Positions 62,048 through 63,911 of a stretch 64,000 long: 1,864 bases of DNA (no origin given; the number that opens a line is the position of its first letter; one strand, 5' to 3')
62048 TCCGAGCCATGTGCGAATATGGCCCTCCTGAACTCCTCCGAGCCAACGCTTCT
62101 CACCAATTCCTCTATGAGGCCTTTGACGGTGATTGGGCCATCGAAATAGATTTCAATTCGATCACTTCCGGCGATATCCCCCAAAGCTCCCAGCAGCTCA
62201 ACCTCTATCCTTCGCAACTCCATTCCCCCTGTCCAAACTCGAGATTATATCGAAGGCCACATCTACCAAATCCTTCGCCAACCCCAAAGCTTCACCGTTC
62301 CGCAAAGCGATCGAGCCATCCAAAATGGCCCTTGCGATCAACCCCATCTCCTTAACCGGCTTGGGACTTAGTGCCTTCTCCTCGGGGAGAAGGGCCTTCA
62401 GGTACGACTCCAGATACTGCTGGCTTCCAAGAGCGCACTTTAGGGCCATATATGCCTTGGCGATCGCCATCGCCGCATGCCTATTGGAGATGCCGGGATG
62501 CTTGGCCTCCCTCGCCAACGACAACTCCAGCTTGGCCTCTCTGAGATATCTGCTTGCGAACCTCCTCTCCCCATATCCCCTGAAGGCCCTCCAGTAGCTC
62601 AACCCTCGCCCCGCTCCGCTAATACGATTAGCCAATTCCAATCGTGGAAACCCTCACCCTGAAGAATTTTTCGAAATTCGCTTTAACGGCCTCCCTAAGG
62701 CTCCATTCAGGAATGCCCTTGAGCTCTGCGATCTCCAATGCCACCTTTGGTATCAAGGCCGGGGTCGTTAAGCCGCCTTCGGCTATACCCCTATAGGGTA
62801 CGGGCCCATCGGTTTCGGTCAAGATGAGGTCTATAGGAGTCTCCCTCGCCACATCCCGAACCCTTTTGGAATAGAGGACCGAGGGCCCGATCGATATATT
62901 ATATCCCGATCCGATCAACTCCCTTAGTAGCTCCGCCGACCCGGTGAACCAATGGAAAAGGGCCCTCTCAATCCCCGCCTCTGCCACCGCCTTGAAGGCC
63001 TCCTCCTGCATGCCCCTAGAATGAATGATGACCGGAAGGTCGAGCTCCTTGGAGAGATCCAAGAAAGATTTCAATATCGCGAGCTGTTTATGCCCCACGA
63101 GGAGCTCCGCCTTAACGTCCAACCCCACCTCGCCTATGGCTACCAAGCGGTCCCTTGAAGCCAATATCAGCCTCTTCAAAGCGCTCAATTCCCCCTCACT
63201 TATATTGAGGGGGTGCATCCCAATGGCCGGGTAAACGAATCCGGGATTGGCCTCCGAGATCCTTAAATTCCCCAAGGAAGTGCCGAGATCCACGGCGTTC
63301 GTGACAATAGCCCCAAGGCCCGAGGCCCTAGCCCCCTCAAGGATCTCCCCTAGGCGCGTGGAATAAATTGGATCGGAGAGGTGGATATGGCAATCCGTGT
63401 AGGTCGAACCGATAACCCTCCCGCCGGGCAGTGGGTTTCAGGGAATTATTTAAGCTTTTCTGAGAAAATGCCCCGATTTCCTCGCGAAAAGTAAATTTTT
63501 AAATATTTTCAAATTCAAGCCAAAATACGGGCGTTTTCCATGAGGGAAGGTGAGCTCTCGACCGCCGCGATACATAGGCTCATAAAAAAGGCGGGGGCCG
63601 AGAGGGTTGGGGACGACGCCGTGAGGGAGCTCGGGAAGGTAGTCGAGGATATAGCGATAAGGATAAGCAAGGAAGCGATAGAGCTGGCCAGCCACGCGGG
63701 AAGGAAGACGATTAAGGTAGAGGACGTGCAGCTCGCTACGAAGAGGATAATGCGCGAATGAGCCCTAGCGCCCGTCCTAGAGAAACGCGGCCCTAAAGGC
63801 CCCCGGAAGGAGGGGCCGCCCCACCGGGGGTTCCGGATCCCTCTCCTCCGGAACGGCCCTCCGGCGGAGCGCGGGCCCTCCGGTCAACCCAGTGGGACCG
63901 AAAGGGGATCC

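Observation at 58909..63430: Seven-gene lipoate operon: TatD – hypothetical – MoaD-like – LplB – radical SAM – LplA – radical SAM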

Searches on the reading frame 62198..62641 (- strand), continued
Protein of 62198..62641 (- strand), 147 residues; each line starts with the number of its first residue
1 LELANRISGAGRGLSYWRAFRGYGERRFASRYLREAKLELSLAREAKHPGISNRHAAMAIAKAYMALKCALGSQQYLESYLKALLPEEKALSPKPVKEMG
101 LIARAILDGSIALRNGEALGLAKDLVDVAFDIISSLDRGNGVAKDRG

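Call 78: fold_search(model_id=the predicted structure, library=pdb)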
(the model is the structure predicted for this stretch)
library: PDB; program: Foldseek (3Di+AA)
matches with E <= 10: 270; with E <= 0.001: 0
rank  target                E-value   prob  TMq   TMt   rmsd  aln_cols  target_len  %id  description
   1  7ae8_B                4.1e-01  0.77  0.40  0.40   6.7       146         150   12  Crystal structure of HEPN(R102A) toxin (released 2020-12-30)
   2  4nqf_B                4.5e-01  0.87  0.43  0.42   6.1       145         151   14  Crystal structure of HEPN domain protein (released 2014-03-26)
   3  8xeh_B                5.0e-01  0.33  0.27  0.30  11.1       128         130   12  Crystal structure of HEPN-MNT complex (released 2024-12-18)
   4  1wol                  5.5e-01  0.97  0.45  0.54   7.0       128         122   15  Crystal Structure of ST0689, an archaeal HEPN homologue (released 2005-11-22)
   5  4nqf_A                5.8e-01  0.87  0.45  0.45   5.9       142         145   14  Crystal structure of HEPN domain protein (released 2014-03-26)
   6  9min_D                6.1e-01  0.51  0.31  0.35  11.6       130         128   15  Structure of a designed minibinder to NYESO1-A*02:01 (released 2025-08-06)
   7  8yuf_A                6.8e-01  0.44  0.32  0.35   8.9       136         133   12  Crystal structure of HEPN (Q64A) toxin (released 2025-04-02)
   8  8yuf_B                7.1e-01  0.72  0.45  0.49   5.0       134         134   14  Crystal structure of HEPN (Q64A) toxin (released 2025-04-02)
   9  8xeh_D                8.2e-01  0.47  0.37  0.42   6.4       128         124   12  Crystal structure of HEPN-MNT complex (released 2024-12-18)
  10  6fbx_A                8.7e-01  0.25  0.27  0.27  11.6       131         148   14  Crystal Structure of a Zebra-fish pro-survival protein NRZ:Bad BH3 complex (released 2019-03-27)
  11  9min_I                8.7e-01  0.23  0.26  0.30  12.3       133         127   18  Structure of a designed minibinder to NYESO1-A*02:01 (released 2025-08-06)
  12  9dis_A                8.7e-01  0.21  0.22  0.27  12.9       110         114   18  Cryo-EM structure of the heme/hemoglobin transporter ChuA, in complex with de novo designed binder H3 (released 2025-05-21)
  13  2hsb                  9.6e-01  0.72  0.41  0.45   5.8       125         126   17  Crystal structure of a hepn domain containing protein (af_0298) from archaeoglobus fulgidus at 1.95 A resolution (released 2006-08-15)
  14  8fih_A                1.1e+00  0.41  0.33  0.43  11.6       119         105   16  Multi-state design of two-state switchable hinge proteins (released 2023-08-16)
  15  6k7p                  1.2e+00  0.21  0.28  0.19  19.8       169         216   12  Crystal structure of human AFF4-THD domain (released 2020-03-11)
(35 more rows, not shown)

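Call 79: search_solved_structures(query=A5, max_evalue=10)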
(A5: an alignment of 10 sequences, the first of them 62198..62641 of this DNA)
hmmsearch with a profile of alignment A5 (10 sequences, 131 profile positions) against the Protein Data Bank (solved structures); distinct sequences matched with E-value up to 10: 4.
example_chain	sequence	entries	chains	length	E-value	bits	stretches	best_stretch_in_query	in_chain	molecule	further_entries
9k8e_A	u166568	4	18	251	0.086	15.9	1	77-127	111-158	Cage-t32-Zn1-HEHE-35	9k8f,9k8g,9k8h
9b0x_1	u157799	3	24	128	0.98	12.5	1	54-82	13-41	ATP synthase subunit c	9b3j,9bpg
7zcc_A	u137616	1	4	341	1.2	12.2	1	47-89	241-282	Uncharacterized protein YxbC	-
1vrb_A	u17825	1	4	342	1.2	12.2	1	47-89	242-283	Putative asparaginyl hydroxylase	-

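Call 80: search_protein_families(library=ncbifam, proteins=[L106:6402-7259:+, L128:6457-7323:+, L143:6391-7287:+, L106:7231-7563:+, L128:7364-7654:+, L104:6001-6342:+], max_evalue=0.001)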
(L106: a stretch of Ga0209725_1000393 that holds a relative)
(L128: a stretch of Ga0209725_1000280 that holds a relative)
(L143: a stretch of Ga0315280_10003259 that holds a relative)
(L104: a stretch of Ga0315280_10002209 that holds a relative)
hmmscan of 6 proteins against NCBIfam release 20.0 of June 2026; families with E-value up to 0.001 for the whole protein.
L106:6402-7259:+ (285 aa): 2 families
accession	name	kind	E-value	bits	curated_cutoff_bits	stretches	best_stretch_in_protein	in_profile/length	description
NF053625.1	SerKinSerKArch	equivalog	1.1e-26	93.4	380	1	13-240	14-243/244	ADP-dependent L-serine kinase SerK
NF033589.0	staphy_B_SbnI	equivalog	2.2e-11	43.6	350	1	14-102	7-96/254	bifunctional transcriptional regulator/O-phospho-L-serine synthase SbnI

L128:6457-7323:+ (288 aa): 2 families
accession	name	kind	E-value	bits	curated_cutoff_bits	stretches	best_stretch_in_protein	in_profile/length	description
NF053625.1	SerKinSerKArch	equivalog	2.8e-27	95.4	380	1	13-241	14-243/244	ADP-dependent L-serine kinase SerK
NF033589.0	staphy_B_SbnI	equivalog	8.8e-17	61.3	350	1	14-92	7-88/254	bifunctional transcriptional regulator/O-phospho-L-serine synthase SbnI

L143:6391-7287:+ (298 aa): 2 families
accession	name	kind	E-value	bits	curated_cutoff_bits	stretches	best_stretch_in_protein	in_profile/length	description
NF053625.1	SerKinSerKArch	equivalog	1.4e-30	106.3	380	1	23-251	14-243/244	ADP-dependent L-serine kinase SerK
NF033589.0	staphy_B_SbnI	equivalog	9.5e-20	71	350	1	20-108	3-92/254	bifunctional transcriptional regulator/O-phospho-L-serine synthase SbnI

L106:7231-7563:+ (110 aa): 3 families
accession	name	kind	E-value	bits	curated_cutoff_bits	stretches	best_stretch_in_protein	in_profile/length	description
NF053661.1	Urm1_like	equivalog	5.6e-10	39.3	70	1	62-110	33-79/79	Urm1-like protein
NF041918.1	SAMP1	equivalog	7.2e-09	36.1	60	1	17-110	2-91/91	ubiquitin-like small modifier protein 1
TIGR01687.1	moaD_arch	subfamily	2e-07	31.4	49.5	1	16-110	1-88/88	MoaD family protein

L128:7364-7654:+ (96 aa): 3 families
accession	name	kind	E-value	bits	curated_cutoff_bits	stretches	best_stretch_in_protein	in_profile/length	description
TIGR01687.1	moaD_arch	subfamily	2.7e-13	50.2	49.5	1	3-96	1-88/88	MoaD family protein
NF041918.1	SAMP1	equivalog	2.5e-09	37.5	60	1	7-96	5-91/91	ubiquitin-like small modifier protein 1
NF053661.1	Urm1_like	equivalog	6.9e-06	26.2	70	1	13-96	10-79/79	Urm1-like protein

L104:6001-6342:+ (114 aa): 0 families

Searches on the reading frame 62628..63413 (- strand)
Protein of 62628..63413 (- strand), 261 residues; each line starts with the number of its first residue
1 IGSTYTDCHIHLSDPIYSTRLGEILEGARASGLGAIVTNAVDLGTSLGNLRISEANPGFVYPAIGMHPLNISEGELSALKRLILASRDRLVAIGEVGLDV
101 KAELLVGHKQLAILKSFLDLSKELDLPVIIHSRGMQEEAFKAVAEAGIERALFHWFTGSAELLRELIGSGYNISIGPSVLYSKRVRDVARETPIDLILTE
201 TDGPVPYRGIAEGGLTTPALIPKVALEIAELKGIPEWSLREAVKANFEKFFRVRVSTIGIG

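Call 3: search_protein_families(library=pfam, proteins=[window:62628-63293:-], max_evalue=0.01)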
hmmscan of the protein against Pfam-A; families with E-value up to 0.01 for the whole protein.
window:62628-63293:- (221 aa): 2 families
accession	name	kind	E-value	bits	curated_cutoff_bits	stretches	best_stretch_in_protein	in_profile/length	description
PF01026.27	TatD_DNase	-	2.2e-45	155.5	27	1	5-212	40-253/253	TatD related DNase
PF23389.1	Beta-prop_WDR19_1st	-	0.0067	15.9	27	1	3-59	98-154/325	WDR19 first beta-propeller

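Call 4: search_protein_families(library=ncbifam, proteins=[window:62628-63293:-], max_evalue=0.01)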
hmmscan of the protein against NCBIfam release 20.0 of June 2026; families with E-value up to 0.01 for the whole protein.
window:62628-63293:- (221 aa): 5 families
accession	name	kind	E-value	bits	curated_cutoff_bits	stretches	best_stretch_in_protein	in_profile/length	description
TIGR00010.1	TIGR00010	subfamily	9e-42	143.2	206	1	9-212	45-252/253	YchF/TatD family DNA exonuclease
NF041926.1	QatD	equivalog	8e-25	87.3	230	1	18-209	47-238/239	Qat anti-phage system TatD family nuclease QatD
NF008075.0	PRK10812.1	equivalog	1.4e-22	80.2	438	1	23-217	63-260/265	metal-dependent hydrolase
NF008522.0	PRK11449.1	equivalog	1.4e-19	70.3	481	1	20-213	59-258/259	metal-dependent hydrolase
NF007745.0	PRK10425.1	equivalog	1e-16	60.9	395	1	15-213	51-258/260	3'-5' ssDNA/RNA exonuclease TatD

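Call 62: search_protein_families(library=ncbifam, proteins=[window:62628-63413:-], max_evalue=0.001)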
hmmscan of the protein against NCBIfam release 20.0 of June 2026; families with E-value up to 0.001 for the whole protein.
window:62628-63413:- (261 aa): 5 families
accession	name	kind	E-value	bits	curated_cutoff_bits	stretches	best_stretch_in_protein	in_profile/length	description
TIGR00010.1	TIGR00010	subfamily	1.2e-48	165.8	206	1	6-252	2-252/253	YchF/TatD family DNA exonuclease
NF041926.1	QatD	equivalog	1.1e-24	86.9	230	1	58-249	47-238/239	Qat anti-phage system TatD family nuclease QatD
NF008075.0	PRK10812.1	equivalog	9.8e-23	80.7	438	1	59-257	60-260/265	metal-dependent hydrolase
NF008522.0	PRK11449.1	equivalog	4.5e-22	78.4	481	1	5-253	5-258/259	metal-dependent hydrolase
NF007745.0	PRK10425.1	equivalog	4e-19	68.9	395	1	10-253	6-258/260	3'-5' ssDNA/RNA exonuclease TatD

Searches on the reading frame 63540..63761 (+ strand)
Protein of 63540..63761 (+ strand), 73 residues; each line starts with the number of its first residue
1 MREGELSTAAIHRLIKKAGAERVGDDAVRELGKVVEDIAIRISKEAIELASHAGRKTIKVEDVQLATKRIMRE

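Call 8: search_protein_families(library=pfam, proteins=[window:63540-63761:+], max_evalue=0.001)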
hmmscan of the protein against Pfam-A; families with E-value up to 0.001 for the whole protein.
window:63540-63761:+ (73 aa): 5 families
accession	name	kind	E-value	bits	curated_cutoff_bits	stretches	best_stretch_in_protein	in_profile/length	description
PF00808.29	CBFD_NFYB_HMF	-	6.1e-15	55.7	21.4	1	6-66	3-64/65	Histone-like transcription factor (CBF/NF-Y) and archaeal histone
PF00125.30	Histone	-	6.4e-08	33.3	26.4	1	12-68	62-120/122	Core histone H2A/H2B/H3/H4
PF15511.12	CENP-T_C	-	2e-06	28.3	28.1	1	8-69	10-76/108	Centromere kinetochore component CENP-T histone fold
PF15630.12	CENP-S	-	1.2e-05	26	28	1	22-69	25-72/76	CENP-S protein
PF02291.21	TFIID-31kDa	-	3e-05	24.6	29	1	9-68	9-68/122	Transcription initiation factor IID, 31kD subunit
